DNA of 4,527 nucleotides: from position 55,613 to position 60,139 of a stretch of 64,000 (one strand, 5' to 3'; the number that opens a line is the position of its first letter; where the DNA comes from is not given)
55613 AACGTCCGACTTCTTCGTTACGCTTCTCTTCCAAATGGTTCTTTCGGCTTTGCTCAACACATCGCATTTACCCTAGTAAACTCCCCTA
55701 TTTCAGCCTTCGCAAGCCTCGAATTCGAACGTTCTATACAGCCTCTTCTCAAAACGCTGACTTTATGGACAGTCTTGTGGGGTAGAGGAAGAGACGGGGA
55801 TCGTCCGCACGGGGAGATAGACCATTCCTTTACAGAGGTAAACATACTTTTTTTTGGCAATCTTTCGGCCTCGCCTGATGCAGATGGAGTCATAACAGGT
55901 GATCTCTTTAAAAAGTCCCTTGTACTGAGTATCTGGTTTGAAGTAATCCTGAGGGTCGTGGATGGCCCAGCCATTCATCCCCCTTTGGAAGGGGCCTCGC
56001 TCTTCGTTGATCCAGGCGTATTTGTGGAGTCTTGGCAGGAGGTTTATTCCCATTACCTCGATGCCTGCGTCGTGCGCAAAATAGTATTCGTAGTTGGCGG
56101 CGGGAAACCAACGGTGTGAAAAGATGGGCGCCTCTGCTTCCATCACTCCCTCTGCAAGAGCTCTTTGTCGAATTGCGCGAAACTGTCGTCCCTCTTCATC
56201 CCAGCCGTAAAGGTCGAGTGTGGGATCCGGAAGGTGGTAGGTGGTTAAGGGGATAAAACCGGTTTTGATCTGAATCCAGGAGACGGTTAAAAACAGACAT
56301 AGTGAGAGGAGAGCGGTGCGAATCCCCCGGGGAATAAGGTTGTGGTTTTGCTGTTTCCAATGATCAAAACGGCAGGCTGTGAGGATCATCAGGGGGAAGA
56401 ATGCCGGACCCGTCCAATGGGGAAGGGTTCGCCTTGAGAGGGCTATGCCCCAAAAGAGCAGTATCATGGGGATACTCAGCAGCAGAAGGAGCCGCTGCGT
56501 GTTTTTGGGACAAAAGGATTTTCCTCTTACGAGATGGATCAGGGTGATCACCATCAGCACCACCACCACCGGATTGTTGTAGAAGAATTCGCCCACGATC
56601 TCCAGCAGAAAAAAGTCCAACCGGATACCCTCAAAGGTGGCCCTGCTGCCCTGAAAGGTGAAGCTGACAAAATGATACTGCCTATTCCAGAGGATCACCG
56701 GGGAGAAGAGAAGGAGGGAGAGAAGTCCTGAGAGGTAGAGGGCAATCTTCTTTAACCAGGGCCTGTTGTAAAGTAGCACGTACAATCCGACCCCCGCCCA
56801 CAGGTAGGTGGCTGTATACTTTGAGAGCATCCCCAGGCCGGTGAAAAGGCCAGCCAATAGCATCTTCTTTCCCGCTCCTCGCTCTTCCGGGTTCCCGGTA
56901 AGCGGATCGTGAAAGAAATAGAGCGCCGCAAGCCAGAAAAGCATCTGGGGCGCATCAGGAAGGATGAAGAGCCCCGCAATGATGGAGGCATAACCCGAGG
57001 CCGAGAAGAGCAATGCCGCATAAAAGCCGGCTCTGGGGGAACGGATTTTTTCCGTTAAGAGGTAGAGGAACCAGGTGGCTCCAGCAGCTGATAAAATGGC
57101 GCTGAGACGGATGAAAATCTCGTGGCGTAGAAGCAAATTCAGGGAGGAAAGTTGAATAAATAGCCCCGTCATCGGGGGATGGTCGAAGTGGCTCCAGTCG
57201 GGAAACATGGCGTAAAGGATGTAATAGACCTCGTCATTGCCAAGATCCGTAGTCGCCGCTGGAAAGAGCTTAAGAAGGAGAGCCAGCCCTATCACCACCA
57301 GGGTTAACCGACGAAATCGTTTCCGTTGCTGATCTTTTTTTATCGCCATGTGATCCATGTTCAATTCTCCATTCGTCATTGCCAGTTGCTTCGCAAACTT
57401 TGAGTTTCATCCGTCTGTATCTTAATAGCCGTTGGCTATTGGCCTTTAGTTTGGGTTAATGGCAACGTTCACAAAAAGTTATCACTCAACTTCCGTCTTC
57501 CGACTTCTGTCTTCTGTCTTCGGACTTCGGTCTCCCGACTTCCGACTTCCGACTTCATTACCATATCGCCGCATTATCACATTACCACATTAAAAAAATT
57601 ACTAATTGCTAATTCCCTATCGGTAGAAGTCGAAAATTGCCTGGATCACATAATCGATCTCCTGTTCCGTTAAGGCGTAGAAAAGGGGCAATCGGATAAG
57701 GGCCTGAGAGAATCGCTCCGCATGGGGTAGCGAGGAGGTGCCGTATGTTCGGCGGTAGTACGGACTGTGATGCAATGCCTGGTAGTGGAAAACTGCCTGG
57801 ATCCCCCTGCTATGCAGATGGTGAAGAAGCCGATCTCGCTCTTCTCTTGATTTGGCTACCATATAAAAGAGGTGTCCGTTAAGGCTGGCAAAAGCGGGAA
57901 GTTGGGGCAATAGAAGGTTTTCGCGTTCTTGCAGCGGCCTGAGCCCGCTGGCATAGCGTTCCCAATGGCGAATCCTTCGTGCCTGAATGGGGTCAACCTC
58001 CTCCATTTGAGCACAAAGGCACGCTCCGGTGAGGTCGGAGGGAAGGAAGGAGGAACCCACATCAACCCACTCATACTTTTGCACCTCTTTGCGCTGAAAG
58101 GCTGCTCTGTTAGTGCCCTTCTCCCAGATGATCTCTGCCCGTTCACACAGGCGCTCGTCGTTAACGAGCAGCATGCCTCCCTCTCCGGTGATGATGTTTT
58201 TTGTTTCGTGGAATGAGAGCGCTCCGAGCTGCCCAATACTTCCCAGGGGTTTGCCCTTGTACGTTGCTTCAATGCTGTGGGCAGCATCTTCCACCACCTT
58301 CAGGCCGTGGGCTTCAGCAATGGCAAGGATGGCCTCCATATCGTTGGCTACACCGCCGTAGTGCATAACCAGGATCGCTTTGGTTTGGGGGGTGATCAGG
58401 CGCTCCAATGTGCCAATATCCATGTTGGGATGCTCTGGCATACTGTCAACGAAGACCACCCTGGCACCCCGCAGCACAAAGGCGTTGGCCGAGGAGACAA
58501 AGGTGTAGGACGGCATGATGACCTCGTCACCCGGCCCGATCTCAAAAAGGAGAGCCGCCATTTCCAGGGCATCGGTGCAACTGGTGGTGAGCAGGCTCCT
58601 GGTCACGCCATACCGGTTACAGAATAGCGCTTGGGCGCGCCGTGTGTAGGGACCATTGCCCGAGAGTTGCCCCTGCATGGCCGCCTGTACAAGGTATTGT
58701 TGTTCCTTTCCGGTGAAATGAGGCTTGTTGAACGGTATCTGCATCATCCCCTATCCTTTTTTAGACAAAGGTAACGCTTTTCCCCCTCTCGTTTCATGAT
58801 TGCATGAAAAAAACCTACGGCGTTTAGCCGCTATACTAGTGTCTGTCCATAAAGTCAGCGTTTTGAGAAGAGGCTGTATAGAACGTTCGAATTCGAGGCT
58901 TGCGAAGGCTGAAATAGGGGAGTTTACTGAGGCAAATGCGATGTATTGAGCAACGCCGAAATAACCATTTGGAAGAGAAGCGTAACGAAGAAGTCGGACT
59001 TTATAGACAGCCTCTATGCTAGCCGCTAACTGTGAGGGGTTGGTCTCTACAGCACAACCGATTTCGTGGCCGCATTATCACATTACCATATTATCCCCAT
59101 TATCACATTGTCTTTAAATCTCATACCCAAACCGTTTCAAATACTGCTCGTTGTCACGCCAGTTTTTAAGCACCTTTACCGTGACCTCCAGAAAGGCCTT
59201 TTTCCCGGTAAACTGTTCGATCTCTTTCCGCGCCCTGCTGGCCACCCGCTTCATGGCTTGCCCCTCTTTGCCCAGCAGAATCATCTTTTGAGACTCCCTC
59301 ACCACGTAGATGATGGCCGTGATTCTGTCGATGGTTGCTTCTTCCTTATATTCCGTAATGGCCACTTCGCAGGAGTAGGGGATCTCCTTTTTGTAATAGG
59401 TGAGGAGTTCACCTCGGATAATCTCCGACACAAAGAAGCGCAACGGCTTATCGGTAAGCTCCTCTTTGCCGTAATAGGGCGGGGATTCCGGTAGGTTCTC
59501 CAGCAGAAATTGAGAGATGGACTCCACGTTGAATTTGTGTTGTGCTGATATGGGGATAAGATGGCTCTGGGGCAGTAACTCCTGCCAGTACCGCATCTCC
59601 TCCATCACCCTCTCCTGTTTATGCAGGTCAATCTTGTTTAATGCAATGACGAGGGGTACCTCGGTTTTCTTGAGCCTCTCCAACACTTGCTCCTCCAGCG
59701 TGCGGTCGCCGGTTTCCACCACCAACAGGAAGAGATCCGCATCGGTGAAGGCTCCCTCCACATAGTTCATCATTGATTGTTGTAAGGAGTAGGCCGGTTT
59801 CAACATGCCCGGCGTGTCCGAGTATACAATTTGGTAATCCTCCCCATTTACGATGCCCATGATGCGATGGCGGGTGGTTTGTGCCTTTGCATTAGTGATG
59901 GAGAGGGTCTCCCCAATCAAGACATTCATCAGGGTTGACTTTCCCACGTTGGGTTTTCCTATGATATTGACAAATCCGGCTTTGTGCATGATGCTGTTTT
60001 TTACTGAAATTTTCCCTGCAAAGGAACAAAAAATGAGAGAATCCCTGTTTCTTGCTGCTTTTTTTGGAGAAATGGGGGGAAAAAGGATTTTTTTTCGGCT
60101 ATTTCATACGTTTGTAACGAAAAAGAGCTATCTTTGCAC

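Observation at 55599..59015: Two inverted copies of a 174-bp MITE-like element bracket a two-gene glycan-modification cassette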

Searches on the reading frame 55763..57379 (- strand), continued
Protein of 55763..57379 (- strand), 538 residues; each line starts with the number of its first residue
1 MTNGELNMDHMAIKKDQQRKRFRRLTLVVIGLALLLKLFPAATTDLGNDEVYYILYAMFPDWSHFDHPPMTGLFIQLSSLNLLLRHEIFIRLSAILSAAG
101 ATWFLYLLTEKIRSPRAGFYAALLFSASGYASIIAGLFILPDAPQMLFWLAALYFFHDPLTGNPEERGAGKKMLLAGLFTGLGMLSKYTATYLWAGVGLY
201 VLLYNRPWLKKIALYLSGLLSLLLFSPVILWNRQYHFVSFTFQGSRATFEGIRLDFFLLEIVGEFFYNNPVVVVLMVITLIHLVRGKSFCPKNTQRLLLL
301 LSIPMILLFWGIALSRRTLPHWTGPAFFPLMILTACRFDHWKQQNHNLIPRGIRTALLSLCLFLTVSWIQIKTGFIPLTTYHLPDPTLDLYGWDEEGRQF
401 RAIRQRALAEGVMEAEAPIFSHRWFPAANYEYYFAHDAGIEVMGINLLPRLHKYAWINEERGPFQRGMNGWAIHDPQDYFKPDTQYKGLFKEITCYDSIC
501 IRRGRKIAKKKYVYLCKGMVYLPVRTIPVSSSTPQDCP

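Call 71: search_protein_families(library=ncbifam, proteins=[window:55763-57379:-, L033:4659-5876:+], max_evalue=0.00001)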
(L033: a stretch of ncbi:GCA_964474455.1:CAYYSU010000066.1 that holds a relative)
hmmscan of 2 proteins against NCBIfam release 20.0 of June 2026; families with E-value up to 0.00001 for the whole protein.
window:55763-57379:- (538 aa): 0 families

L033:4659-5876:+ (405 aa): 1 family
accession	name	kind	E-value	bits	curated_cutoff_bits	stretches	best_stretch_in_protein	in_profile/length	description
NF038032.1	CehA_McbA_metalo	domain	5.3e-09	35.9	80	1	58-266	2-216/315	CehA/McbA family metallohydrolase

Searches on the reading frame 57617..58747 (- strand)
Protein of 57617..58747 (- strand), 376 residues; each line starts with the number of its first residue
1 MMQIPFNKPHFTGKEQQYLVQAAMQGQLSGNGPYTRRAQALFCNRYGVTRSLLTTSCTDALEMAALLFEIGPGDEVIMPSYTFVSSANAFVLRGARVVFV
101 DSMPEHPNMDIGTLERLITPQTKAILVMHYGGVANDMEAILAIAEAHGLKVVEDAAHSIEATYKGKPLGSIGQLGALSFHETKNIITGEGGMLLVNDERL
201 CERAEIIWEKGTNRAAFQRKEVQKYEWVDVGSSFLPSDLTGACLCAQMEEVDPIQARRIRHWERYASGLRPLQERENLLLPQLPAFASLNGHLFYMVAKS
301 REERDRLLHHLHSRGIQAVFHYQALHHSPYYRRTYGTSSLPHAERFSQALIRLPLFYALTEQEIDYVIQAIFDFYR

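Call 9: search_protein_families(library=pfam, proteins=[window:57617-58747:-])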
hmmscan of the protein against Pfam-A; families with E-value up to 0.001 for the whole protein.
window:57617-58747:- (376 aa): 4 families
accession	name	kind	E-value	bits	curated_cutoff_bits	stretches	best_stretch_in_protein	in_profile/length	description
PF01041.23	DegT_DnrJ_EryC1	-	7.4e-93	312.1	19.8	1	14-371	5-359/360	DegT/DnrJ/EryC1/StrS aminotransferase family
PF00155.27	Aminotran_1_2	-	5.6e-08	32.8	19.7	1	48-158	65-189/361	Aminotransferase class I and II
PF01212.27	Beta_elim_lyase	-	2e-07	31.1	27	1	21-328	20-247/288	Beta-eliminating lyase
PF00266.25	Aminotran_5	-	4.9e-06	26.2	21.5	1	52-159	65-180/371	Aminotransferase class-V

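Call 14: find_encoding_contigs(protein=window:57617-58747:-, flank=10000, max_places=10)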
Protein window:57617-58747:- (376 aa): 2 contigs read that carry it; 1 place shown.
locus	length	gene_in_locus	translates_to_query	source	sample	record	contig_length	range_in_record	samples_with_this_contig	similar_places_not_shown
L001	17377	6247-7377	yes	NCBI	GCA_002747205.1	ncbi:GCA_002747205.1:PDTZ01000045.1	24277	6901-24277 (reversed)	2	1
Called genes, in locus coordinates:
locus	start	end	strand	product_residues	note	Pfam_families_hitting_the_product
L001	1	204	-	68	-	?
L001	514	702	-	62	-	-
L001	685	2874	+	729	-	PF00270:DEAD, PF04851:ResIII (weak), PF00271:Helicase_C, PF16124:RecQ_Zn_bind, PF09382:RQC, PF00570:HRDC, PF21220:RecQ-1-like_HTH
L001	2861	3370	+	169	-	PF14129:DUF4296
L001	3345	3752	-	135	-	-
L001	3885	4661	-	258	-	PF00578:AhpC-TSA, PF00085:Thioredoxin (faint), PF08534:Redoxin (weak), PF18962:Por_Secre_tail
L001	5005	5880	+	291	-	PF00009:GTP_EFTU, PF01926:MMR_HSR1, PF02421:FeoB_N, PF03193:RsgA_GTPase (faint), PF04548:AIG1 (faint), PF07650:KH_2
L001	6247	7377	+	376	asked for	PF01041:DegT_DnrJ_EryC1, PF01212:Beta_elim_lyase (weak), PF00155:Aminotran_1_2, PF00266:Aminotran_5 (weak)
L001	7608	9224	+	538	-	PF02366:PMT, PF13231:PMT_2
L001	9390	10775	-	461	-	PF00206:Lyase_1, PF10415:FumaraseC_C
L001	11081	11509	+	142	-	PF02566:OsmC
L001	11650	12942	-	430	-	PF00860:Xan_ur_permease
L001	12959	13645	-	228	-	PF16412:DUF5020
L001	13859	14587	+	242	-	PF02146:SIR2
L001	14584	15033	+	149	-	PF21982:RecX_HTH1 (faint), PF02631:RecX_HTH2, PF21981:RecX_HTH3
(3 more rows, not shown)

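Call 71: search_protein_families(library=ncbifam, proteins=[window:57617-58747:-], max_evalue=0.00001)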
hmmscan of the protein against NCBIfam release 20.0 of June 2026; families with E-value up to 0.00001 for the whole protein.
window:57617-58747:- (376 aa): 11 families
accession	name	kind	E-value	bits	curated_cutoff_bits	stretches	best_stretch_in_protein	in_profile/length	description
NF008687.0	PRK11706.1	equivalog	6.2e-155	515.6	375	1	3-375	1-374/375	dTDP-4-amino-4,6-dideoxygalactose transaminase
TIGR02379.1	ECA_wecE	subfamily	3e-140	467.3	434.85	1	4-375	2-375/376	dTDP-4-amino-4,6-dideoxy-D-glucose transaminase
TIGR03588.1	PseC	equivalog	1.2e-70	238.4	423.5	1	18-372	15-377/380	UDP-4-amino-4,6-dideoxy-N-acetyl-beta-L-altrosamine transaminase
NF008658.2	PRK11658.1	equivalog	1.6e-66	224.5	631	1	4-373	5-375/379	UDP-4-amino-4-deoxy-L-arabinose aminotransferase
TIGR04181.1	NHT_00031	hypoth_equivalog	3.7e-55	187.2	420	1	4-354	1-357/359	LegC family aminotransferase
NF011936.0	PRK15407.1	equivalog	3.1e-39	134.9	423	1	10-374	43-435/440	lipopolysaccharide biosynthesis protein RfbH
TIGR04427.1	PLP_DesI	equivalog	1.6e-38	132.9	650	1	27-369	46-377/390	dTDP-4-dehydro-6-deoxyglucose aminotransferase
NF041364.1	GntC_guanitoxin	equivalog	2.6e-09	36.4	415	1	52-156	64-175/356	guanitoxin biosynthesis PLP-dependent (S)-gamma-hydroxy-L-arginine cyclodehydratase GntC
NF004770.0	PRK06108.1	subfamily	1.4e-08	33.9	422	1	38-156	86-211/396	pyridoxal phosphate-dependent aminotransferase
NF005816.0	PRK07682.1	equivalog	5.8e-07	28.5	620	1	52-164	94-211/390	aminotransferase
NF006569.0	PRK09082.1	subfamily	8.1e-06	25.2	420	0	33-150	75-198/386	methionine aminotransferase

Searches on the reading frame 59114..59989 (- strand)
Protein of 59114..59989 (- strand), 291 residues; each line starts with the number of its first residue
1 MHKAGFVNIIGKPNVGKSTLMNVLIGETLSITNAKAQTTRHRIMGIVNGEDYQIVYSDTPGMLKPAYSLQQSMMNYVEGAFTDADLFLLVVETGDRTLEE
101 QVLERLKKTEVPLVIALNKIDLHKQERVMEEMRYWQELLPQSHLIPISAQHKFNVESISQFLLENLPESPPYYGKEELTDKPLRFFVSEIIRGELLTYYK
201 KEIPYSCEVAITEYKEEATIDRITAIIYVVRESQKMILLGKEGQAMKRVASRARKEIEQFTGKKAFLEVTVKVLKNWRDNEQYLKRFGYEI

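Call 9: search_protein_families(library=pfam, proteins=[window:59114-59989:-])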
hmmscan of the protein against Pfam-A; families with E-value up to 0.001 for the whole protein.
window:59114-59989:- (291 aa): 11 families
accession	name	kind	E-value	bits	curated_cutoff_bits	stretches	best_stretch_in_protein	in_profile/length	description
PF01926.29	MMR_HSR1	-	2.5e-23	82.8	21.9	1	7-119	2-113/113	50S ribosome-binding GTPase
PF07650.23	KH_2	-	1.4e-16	60.5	22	1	202-278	1-78/78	KH domain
PF02421.24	FeoB_N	-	8.9e-14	51.7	27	1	7-159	3-153/156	Ferrous iron transport protein B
PF00009.33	GTP_EFTU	-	9e-11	42.1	26.5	1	8-167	7-187/188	Elongation factor Tu GTP binding domain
PF03193.22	RsgA_GTPase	-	7.4e-08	32.8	30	0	6-64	108-170/174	RsgA GTPase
PF04548.22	AIG1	-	1.4e-05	25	27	1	9-108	5-109/212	AIG1 family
PF16897.10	MMR_HSR1_Xtn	-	8.4e-05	22.9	35.2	1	111-165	56-103/106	C-terminal region of MMR_HSR1 domain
PF00071.28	Ras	-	0.00014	22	21.6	1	9-164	4-158/162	Ras family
PF00350.29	Dynamin_N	-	0.00019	21.9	27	0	9-40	3-34/168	Dynamin family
PF10662.15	PduV-EutP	-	0.00033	20.9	21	0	9-162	6-141/143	Ethanolamine utilisation - propanediol utilisation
PF03029.23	ATP_bind_1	-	0.00051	20.4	27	0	106-163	152-208/240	Conserved hypothetical ATP binding protein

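Call 74: find_encoding_contigs(protein=window:59114-59989:-, flank=6000, max_places=10)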
Protein window:59114-59989:- (291 aa): 2 contigs read that carry it; 1 place shown.
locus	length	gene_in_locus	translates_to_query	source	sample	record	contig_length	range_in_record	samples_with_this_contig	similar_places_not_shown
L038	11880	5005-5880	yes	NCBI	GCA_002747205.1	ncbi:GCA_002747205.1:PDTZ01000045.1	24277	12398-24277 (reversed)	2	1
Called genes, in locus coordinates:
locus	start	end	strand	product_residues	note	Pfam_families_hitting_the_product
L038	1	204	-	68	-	?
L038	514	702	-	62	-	-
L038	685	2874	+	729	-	PF00270:DEAD, PF04851:ResIII (weak), PF00271:Helicase_C, PF16124:RecQ_Zn_bind, PF09382:RQC, PF00570:HRDC, PF21220:RecQ-1-like_HTH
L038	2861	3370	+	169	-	PF14129:DUF4296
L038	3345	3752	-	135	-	-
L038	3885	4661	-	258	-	PF00578:AhpC-TSA, PF00085:Thioredoxin (faint), PF08534:Redoxin (weak), PF18962:Por_Secre_tail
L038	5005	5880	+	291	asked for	PF00009:GTP_EFTU, PF01926:MMR_HSR1, PF02421:FeoB_N, PF03193:RsgA_GTPase (faint), PF04548:AIG1 (faint), PF07650:KH_2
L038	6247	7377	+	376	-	PF01041:DegT_DnrJ_EryC1, PF01212:Beta_elim_lyase (weak), PF00155:Aminotran_1_2, PF00266:Aminotran_5 (weak)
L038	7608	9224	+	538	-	PF02366:PMT, PF13231:PMT_2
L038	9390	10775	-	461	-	PF00206:Lyase_1, PF10415:FumaraseC_C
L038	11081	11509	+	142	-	PF02566:OsmC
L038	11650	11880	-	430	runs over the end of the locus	PF00860:Xan_ur_permease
